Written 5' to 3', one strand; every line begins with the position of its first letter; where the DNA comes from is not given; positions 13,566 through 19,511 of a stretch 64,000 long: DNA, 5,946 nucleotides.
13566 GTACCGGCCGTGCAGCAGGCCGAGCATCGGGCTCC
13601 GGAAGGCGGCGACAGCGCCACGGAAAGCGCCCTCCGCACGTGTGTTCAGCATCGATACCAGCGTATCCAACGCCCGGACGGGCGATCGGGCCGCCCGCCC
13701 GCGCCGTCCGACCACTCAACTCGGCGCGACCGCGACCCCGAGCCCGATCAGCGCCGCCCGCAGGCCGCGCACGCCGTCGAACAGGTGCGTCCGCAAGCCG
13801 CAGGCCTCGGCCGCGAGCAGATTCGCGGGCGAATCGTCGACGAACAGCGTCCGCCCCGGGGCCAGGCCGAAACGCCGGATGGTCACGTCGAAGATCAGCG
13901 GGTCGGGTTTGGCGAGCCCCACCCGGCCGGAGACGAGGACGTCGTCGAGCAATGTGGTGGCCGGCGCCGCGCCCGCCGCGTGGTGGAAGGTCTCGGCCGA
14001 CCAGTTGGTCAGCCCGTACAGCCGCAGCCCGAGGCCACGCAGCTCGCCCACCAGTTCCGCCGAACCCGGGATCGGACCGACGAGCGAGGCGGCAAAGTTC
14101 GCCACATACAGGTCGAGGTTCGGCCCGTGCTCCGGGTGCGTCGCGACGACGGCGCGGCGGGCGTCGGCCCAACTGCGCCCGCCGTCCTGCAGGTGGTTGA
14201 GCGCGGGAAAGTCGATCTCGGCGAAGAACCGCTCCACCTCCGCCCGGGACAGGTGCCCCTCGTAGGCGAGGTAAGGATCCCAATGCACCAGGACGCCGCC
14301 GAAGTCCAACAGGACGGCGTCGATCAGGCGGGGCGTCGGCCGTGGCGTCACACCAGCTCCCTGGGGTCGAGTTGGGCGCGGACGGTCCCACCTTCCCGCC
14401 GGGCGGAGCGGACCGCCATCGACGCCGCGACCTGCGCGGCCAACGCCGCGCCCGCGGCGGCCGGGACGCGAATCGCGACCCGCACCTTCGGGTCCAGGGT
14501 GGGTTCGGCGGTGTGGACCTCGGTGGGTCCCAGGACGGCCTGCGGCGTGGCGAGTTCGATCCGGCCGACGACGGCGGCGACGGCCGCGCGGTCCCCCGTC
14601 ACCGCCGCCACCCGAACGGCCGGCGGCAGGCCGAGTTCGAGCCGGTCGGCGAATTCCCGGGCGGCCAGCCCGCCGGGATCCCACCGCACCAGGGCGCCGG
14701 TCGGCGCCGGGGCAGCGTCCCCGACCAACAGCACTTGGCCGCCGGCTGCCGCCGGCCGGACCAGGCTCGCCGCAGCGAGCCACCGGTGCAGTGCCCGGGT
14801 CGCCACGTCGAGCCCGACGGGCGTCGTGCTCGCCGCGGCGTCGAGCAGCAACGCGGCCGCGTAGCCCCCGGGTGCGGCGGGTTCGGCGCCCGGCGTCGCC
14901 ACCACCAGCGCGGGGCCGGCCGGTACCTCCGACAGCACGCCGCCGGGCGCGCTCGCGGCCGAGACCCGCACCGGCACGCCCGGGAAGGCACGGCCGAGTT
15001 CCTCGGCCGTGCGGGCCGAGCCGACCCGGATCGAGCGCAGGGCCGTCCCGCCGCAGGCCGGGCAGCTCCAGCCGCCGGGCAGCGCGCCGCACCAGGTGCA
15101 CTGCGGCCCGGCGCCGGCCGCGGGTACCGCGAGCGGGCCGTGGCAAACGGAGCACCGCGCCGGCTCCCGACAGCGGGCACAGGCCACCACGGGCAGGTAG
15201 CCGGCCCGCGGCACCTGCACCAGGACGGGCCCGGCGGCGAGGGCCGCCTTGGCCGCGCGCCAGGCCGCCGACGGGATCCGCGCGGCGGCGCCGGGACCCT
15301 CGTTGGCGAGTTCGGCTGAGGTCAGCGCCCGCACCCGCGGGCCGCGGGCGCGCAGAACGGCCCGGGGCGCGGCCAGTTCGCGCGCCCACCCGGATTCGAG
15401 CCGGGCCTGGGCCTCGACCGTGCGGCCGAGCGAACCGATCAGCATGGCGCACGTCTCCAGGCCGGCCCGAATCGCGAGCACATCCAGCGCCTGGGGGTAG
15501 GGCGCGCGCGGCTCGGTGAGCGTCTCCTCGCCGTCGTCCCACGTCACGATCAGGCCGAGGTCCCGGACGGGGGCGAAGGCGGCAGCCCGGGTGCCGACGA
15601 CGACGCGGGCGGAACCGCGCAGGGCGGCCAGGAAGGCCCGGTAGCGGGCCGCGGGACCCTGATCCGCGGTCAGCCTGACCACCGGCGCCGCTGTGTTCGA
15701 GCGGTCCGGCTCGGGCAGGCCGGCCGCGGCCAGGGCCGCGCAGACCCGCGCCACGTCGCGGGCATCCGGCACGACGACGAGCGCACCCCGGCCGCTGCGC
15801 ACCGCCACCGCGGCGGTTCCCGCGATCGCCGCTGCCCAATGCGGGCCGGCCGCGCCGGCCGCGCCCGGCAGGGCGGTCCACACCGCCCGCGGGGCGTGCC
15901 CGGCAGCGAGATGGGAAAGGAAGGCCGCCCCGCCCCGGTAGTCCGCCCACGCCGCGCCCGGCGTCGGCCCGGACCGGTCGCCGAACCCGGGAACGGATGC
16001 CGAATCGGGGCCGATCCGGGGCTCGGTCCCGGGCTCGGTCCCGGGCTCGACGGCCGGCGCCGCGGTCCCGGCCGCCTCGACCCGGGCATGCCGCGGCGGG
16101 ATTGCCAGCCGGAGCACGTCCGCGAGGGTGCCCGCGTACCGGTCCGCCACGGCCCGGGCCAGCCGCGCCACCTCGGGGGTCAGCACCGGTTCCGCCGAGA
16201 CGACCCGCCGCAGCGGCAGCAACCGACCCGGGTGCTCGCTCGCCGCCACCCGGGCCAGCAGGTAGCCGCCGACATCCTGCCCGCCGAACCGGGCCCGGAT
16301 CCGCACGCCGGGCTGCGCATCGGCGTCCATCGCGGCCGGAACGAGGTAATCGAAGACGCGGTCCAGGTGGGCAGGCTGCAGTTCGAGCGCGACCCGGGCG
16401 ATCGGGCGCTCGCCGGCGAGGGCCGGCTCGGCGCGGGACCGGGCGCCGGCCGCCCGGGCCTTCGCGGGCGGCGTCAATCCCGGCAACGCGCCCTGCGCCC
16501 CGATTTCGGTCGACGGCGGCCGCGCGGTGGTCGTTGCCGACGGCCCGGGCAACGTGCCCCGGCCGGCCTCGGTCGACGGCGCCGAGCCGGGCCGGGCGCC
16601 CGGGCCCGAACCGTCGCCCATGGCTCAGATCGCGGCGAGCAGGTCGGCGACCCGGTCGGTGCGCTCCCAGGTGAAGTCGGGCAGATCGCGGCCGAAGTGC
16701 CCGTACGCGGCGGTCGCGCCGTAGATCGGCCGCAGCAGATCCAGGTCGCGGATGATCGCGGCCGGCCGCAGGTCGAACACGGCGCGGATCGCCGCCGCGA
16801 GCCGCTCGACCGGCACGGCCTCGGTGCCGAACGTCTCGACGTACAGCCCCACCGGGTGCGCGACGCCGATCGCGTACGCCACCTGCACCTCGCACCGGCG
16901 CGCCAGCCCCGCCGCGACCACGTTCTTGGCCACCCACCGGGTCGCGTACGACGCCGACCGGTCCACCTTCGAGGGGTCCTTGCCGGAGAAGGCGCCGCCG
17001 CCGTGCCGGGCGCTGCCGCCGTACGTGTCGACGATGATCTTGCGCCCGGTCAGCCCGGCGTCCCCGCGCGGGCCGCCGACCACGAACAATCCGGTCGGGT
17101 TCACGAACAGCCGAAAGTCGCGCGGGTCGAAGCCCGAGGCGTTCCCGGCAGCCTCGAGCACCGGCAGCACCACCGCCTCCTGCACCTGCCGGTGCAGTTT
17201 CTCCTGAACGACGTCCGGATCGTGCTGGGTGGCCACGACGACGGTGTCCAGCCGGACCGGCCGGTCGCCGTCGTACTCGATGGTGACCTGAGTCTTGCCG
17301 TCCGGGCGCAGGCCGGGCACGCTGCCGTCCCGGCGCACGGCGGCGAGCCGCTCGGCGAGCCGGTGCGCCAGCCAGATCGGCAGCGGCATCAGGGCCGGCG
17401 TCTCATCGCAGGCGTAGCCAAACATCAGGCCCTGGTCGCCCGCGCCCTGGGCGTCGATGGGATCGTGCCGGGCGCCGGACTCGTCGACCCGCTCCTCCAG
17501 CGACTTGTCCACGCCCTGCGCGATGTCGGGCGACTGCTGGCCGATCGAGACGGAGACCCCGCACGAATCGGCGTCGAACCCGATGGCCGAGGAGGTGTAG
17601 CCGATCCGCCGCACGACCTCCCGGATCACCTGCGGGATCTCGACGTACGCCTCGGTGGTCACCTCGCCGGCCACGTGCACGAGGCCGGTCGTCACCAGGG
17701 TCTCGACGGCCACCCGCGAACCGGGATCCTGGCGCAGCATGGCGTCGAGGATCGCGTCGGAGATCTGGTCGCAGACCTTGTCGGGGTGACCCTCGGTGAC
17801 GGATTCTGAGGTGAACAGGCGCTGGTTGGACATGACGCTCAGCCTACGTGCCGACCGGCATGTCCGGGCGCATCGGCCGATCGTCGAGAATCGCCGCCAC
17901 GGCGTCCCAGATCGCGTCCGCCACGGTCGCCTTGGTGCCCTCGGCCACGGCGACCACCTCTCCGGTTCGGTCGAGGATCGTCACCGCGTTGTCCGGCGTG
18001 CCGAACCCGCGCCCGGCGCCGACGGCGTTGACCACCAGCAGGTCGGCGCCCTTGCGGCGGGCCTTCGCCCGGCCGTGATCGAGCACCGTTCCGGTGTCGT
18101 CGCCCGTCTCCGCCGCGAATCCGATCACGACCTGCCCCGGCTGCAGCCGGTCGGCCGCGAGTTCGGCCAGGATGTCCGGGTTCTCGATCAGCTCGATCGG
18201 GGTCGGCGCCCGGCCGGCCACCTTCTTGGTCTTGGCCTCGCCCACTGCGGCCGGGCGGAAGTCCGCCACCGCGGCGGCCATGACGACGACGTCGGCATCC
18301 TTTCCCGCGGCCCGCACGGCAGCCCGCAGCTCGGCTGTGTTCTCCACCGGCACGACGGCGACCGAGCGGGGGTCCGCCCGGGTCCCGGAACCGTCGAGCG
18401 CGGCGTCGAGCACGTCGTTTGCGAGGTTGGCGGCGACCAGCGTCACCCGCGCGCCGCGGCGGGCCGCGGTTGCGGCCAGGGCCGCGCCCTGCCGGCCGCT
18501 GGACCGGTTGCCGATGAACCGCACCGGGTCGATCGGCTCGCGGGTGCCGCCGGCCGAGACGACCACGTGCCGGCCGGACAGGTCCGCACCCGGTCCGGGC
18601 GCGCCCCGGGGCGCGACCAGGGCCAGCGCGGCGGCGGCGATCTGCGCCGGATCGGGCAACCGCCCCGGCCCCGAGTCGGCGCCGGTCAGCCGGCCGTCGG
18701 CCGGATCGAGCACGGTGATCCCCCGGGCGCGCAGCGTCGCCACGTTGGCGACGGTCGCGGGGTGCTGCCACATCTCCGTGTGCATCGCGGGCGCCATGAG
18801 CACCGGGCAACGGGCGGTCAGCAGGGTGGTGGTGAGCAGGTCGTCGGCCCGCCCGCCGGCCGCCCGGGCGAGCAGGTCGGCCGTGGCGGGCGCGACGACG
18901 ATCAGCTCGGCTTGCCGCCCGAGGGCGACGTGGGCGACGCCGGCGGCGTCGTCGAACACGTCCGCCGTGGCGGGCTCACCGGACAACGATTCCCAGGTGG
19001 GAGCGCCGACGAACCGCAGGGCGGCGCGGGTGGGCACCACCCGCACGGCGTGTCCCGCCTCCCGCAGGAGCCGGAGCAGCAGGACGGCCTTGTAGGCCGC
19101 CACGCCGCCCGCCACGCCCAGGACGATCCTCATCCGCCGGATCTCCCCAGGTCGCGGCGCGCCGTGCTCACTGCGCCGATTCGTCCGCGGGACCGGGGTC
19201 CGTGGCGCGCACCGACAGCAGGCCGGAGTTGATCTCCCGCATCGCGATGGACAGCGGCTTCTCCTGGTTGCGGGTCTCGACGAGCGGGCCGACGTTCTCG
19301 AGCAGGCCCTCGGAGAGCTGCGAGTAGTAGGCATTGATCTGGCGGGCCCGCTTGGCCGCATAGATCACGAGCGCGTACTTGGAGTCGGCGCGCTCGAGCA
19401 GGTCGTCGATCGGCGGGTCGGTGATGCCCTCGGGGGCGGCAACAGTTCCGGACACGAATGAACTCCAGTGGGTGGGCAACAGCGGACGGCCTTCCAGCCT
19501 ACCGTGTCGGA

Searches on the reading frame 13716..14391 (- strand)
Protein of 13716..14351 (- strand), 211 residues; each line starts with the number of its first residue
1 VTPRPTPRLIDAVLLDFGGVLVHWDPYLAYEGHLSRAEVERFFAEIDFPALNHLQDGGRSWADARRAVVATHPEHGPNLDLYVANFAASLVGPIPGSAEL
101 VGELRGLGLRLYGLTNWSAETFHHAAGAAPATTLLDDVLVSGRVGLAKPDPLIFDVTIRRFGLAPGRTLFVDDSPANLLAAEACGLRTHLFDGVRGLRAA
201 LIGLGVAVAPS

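Call 5: search_protein_families(library=pfam, proteins=[window:13716-14391:-])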
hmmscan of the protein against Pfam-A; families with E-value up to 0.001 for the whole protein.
window:13716-14391:- (225 aa): 0 families

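Call 7: search_protein_families(library=ncbifam, proteins=[window:13716-14391:-])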
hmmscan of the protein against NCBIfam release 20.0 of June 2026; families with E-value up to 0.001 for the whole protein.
window:13716-14391:- (225 aa): 0 families

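Call 39: search_protein_families(library=pfam, proteins=[window:13716-14351:-], max_evalue=0.00001)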
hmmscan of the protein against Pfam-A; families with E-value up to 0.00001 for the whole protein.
window:13716-14351:- (211 aa): 2 families
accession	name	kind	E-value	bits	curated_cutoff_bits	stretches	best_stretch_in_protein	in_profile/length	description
PF00702.32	Hydrolase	-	1.1e-16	62.2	26.4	1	10-185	1-191/191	haloacid dehalogenase-like hydrolase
PF13419.12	HAD_2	-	3.7e-09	37.4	23.8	1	80-188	67-175/178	Haloacid dehalogenase-like hydrolase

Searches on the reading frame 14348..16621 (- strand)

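Call 42: search_protein_families(library=pfam, proteins=[window:14348-16621:-], max_evalue=0.00001)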
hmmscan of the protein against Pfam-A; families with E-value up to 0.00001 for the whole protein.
window:14348-16621:- (757 aa): 1 family
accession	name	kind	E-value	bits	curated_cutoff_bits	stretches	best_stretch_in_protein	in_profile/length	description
PF17764.6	PriA_3primeBD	-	1.1e-18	67.3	22.7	1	77-175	2-96/96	3'DNA-binding domain (3'BD)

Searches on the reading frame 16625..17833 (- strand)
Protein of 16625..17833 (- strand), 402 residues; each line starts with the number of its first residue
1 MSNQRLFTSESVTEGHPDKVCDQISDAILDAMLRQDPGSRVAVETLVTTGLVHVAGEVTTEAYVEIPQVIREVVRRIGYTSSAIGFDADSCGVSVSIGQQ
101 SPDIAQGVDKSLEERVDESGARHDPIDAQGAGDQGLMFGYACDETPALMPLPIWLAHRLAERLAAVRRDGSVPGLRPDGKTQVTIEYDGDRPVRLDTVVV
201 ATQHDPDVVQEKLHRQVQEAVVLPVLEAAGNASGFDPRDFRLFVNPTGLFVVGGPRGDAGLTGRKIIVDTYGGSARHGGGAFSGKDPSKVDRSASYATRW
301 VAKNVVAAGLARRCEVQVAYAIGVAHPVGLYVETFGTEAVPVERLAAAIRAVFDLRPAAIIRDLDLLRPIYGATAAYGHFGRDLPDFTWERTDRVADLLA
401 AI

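Call 42: search_protein_families(library=pfam, proteins=[window:16625-17833:-], max_evalue=0.00001)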
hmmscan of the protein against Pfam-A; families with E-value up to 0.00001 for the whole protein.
window:16625-17833:- (402 aa): 3 families
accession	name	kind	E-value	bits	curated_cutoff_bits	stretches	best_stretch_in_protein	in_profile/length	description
PF02773.21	S-AdoMet_synt_C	-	2.3e-66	222.4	25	1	252-391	1-138/138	S-adenosylmethionine synthetase, C-terminal domain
PF02772.21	S-AdoMet_synt_M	-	6.8e-46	155.7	29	1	129-250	2-120/120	S-adenosylmethionine synthetase, central domain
PF00438.25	S-AdoMet_synt_N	-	1.7e-44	150.9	33.1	1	5-102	2-99/99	S-adenosylmethionine synthetase, N-terminal domain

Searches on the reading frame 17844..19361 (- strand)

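Call 42: search_protein_families(library=pfam, proteins=[window:17844-19361:-], max_evalue=0.00001)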
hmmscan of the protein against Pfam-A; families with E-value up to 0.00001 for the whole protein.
window:17844-19361:- (505 aa): 2 families
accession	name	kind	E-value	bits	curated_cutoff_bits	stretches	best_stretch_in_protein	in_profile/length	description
PF04127.22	DFP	-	1.4e-58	198.3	22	1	261-463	1-186/186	DNA/pantothenate metabolism flavoprotein C-terminal domain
PF02441.25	Flavoprotein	-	1.6e-27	96.6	22.7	1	77-244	1-157/162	Flavoprotein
